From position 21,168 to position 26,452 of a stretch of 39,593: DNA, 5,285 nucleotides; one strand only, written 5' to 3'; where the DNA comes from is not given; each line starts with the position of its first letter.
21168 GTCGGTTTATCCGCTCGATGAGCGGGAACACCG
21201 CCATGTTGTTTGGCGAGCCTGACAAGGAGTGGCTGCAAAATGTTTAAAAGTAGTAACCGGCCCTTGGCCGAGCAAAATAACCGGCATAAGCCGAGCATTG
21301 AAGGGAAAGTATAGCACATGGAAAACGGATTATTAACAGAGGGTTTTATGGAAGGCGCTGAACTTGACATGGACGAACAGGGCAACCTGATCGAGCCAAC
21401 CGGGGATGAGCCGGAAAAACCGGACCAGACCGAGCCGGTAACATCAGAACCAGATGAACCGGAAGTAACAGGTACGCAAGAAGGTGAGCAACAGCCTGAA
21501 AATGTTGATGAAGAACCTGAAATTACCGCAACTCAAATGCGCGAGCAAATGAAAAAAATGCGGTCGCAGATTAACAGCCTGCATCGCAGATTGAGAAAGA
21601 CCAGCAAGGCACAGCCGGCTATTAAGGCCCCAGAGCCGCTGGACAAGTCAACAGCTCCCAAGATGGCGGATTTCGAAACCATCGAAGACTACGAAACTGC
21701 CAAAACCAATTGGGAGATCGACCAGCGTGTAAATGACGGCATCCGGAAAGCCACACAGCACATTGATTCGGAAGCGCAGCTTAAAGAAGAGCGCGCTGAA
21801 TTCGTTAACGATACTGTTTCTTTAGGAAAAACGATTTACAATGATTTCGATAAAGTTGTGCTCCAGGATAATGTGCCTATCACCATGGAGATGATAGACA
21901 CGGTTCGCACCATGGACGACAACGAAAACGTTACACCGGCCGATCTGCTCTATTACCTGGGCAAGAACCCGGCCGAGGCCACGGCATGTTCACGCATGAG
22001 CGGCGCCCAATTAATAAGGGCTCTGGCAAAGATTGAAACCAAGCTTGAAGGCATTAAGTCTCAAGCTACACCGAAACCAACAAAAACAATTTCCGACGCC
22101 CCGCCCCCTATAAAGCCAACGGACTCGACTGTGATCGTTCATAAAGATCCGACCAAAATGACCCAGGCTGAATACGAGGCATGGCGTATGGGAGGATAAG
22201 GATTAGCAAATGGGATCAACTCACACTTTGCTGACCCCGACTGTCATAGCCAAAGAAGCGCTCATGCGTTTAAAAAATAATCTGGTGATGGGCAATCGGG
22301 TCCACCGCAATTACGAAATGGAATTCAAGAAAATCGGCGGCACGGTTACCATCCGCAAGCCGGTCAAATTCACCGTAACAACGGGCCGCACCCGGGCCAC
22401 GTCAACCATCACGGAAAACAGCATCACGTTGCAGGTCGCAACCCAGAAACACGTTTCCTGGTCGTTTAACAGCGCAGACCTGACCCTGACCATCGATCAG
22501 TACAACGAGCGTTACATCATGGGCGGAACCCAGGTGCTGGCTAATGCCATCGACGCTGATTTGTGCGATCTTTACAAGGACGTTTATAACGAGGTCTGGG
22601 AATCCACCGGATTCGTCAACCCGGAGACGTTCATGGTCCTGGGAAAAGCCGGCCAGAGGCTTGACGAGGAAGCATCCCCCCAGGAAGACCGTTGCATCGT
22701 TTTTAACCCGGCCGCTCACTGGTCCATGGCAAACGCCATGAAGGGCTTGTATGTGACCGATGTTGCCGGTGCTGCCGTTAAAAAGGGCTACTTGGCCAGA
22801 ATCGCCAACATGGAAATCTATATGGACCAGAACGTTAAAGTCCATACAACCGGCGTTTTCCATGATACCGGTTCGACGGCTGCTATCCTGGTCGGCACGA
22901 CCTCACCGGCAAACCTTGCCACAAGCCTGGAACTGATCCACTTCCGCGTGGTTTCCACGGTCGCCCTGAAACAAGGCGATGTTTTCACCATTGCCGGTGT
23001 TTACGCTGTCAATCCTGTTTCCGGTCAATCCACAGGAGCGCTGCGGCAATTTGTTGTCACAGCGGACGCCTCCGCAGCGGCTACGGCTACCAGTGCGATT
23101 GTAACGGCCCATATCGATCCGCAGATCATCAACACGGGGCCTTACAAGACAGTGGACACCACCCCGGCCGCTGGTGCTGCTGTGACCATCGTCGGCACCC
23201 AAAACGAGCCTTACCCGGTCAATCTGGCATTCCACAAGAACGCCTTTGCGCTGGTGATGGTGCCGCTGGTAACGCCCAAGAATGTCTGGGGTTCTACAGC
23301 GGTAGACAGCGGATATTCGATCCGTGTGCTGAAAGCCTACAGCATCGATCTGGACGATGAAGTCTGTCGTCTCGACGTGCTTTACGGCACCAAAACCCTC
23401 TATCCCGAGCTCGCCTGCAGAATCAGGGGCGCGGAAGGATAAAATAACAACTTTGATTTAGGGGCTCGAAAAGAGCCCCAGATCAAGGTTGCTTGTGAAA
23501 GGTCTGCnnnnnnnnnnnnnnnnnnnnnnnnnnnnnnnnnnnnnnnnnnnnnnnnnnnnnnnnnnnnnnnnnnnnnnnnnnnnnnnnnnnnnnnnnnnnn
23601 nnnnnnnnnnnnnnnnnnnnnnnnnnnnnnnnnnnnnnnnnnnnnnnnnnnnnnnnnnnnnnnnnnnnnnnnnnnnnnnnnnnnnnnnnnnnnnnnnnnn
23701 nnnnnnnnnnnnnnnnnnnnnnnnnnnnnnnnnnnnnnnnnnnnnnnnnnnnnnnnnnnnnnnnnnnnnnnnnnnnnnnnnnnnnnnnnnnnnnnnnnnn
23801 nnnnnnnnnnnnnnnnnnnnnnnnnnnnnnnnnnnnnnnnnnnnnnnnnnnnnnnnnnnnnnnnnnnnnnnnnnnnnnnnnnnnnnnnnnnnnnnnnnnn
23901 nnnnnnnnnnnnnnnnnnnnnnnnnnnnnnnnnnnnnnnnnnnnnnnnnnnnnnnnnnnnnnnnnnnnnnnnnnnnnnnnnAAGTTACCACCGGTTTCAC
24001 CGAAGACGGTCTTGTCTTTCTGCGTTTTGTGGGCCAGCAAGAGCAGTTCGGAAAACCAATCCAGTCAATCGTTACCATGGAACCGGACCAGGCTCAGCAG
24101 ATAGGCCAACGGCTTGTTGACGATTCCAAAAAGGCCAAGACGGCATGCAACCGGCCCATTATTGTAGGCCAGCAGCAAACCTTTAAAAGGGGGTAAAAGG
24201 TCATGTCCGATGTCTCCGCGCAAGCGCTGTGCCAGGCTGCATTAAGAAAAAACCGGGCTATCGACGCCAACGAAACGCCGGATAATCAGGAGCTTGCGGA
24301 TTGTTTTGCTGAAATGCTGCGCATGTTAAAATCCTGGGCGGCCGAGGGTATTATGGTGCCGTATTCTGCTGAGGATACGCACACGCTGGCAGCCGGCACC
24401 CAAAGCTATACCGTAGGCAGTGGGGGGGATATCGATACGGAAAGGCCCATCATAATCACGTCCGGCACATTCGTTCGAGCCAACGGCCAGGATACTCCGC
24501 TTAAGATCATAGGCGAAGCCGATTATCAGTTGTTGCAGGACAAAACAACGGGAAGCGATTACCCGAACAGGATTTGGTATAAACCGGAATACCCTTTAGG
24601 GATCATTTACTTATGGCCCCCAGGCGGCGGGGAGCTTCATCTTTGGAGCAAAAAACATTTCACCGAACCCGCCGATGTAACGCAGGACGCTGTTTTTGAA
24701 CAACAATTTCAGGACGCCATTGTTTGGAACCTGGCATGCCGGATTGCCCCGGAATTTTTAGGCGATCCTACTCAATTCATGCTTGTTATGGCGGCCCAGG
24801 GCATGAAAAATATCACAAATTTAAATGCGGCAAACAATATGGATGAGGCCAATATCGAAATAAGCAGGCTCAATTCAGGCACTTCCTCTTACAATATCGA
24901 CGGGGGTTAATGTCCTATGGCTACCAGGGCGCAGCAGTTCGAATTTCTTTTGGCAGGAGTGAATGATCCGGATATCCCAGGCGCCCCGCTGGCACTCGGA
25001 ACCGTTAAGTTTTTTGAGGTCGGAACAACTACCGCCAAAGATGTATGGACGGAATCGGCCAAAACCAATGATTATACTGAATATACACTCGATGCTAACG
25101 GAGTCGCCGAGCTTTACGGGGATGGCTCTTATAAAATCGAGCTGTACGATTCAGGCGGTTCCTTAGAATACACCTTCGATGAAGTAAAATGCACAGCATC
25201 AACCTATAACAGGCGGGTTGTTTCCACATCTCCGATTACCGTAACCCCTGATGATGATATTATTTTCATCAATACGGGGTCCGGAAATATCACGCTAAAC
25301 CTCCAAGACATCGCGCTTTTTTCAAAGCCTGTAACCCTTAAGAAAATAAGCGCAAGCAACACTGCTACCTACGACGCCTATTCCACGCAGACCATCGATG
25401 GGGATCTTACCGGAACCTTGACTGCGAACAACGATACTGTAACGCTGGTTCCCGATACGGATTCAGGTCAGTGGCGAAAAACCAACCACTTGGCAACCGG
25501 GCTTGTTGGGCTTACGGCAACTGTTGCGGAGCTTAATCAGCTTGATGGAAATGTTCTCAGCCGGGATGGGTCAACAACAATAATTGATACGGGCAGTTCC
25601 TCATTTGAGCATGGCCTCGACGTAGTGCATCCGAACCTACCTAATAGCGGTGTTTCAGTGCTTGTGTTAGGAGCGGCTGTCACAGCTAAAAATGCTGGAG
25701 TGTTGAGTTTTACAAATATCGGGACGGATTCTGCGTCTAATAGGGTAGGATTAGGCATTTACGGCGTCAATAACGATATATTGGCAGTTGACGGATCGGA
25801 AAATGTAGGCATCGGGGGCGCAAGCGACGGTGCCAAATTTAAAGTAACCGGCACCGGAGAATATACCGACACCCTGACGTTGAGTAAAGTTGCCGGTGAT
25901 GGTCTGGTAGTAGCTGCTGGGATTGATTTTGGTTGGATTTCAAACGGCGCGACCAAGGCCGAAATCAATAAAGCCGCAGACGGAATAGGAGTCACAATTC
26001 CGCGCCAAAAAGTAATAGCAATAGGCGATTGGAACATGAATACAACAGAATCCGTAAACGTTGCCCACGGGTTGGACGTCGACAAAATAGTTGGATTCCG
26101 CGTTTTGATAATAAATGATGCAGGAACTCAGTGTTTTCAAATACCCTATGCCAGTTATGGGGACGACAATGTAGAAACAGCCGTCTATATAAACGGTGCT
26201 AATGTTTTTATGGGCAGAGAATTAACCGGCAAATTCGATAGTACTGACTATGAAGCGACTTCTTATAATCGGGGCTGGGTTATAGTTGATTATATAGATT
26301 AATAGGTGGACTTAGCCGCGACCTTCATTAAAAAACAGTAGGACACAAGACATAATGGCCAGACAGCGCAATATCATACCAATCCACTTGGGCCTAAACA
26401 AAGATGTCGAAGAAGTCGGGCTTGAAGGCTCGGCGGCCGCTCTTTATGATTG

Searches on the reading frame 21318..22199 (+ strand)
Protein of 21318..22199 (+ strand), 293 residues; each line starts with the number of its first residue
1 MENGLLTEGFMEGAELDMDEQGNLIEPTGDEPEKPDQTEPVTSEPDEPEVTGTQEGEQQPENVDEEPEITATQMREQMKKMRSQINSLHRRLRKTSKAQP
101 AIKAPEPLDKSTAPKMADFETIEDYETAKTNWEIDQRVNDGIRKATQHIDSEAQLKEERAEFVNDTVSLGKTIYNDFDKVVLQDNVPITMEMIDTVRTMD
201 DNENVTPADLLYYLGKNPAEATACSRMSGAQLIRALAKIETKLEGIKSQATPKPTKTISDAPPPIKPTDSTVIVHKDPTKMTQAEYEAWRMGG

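Call 10: search_protein_families(library=phrogs, proteins=[window:21318-22199:+], max_evalue=0.001)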
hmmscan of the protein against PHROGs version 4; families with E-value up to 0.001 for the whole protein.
window:21318-22199:+ (293 aa): 1 family
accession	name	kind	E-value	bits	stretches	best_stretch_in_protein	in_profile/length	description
phrog_8865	-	head and packaging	1.6e-31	111.1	1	33-290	37-289/297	head scaffolding protein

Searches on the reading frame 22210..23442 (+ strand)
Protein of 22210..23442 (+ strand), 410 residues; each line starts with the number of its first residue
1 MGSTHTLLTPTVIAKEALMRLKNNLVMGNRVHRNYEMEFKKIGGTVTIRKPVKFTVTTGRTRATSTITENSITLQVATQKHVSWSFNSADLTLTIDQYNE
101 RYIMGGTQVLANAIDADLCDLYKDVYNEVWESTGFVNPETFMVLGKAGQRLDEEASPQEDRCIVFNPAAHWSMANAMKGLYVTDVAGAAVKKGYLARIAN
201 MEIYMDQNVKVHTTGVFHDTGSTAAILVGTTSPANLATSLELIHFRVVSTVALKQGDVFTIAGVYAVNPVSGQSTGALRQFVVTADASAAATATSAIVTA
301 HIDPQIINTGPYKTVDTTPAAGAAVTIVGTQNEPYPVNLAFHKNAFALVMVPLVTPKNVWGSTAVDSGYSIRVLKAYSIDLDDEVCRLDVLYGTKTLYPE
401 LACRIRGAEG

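Call 10: search_protein_families(library=phrogs, proteins=[window:22210-23442:+], max_evalue=0.001)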
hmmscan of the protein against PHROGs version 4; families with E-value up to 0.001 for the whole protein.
window:22210-23442:+ (410 aa): 2 families
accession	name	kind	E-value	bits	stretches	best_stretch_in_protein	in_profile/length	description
phrog_283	-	head and packaging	1.2e-76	259.6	1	4-407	2-383/385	major head protein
phrog_267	-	head and packaging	2.5e-10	41.1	1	7-240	39-286/410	major head protein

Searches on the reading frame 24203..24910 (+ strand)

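Call 23: search_protein_families(library=pfam, proteins=[window:24203-24910:+], max_evalue=0.05)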
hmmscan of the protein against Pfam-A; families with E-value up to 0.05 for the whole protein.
window:24203-24910:+ (235 aa): 1 family
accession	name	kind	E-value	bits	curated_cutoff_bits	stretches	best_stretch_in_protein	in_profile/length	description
PF11650.14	P22_Tail-4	-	0.0053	17.3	21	0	157-204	66-113/159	P22 tail accessory factor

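Call 78: search_protein_families(library=phrogs, proteins=[window:24203-24910:+], max_evalue=0.01)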
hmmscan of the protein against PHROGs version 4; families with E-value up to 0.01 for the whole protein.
window:24203-24910:+ (235 aa): 3 families
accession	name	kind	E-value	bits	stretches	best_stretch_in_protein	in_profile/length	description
phrog_12985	-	unknown function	2.6e-33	116.8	1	7-232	5-236/238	-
phrog_637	-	connector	1.3e-09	39.1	2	9-60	9-62/156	head-tail adaptor Ad3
phrog_394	-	tail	0.0092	16.5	0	158-193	118-151/190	tail protein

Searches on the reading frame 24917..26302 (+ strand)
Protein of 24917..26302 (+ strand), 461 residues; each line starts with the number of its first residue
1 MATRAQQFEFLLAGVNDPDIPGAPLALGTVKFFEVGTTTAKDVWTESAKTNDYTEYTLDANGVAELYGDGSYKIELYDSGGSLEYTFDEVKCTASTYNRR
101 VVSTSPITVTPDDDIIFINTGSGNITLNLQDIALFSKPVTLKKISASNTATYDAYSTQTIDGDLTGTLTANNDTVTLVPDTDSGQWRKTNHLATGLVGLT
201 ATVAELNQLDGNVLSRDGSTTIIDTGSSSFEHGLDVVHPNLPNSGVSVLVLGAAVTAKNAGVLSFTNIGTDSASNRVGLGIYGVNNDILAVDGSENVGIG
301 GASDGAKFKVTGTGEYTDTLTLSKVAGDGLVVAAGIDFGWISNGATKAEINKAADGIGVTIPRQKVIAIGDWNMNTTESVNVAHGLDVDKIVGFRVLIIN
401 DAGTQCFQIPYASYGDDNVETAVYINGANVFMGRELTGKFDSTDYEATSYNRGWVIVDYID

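Call 10: search_protein_families(library=phrogs, proteins=[window:24917-26302:+], max_evalue=0.001)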
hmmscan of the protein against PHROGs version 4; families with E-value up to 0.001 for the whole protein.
window:24917-26302:+ (461 aa): 1 family
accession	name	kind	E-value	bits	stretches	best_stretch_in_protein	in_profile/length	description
phrog_26190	-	unknown function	1.5e-08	35.2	1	20-92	16-91/260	-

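Call 23: search_protein_families(library=pfam, proteins=[window:24917-26302:+], max_evalue=0.05)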
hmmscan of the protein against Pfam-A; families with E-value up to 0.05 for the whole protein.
window:24917-26302:+ (461 aa): 0 families
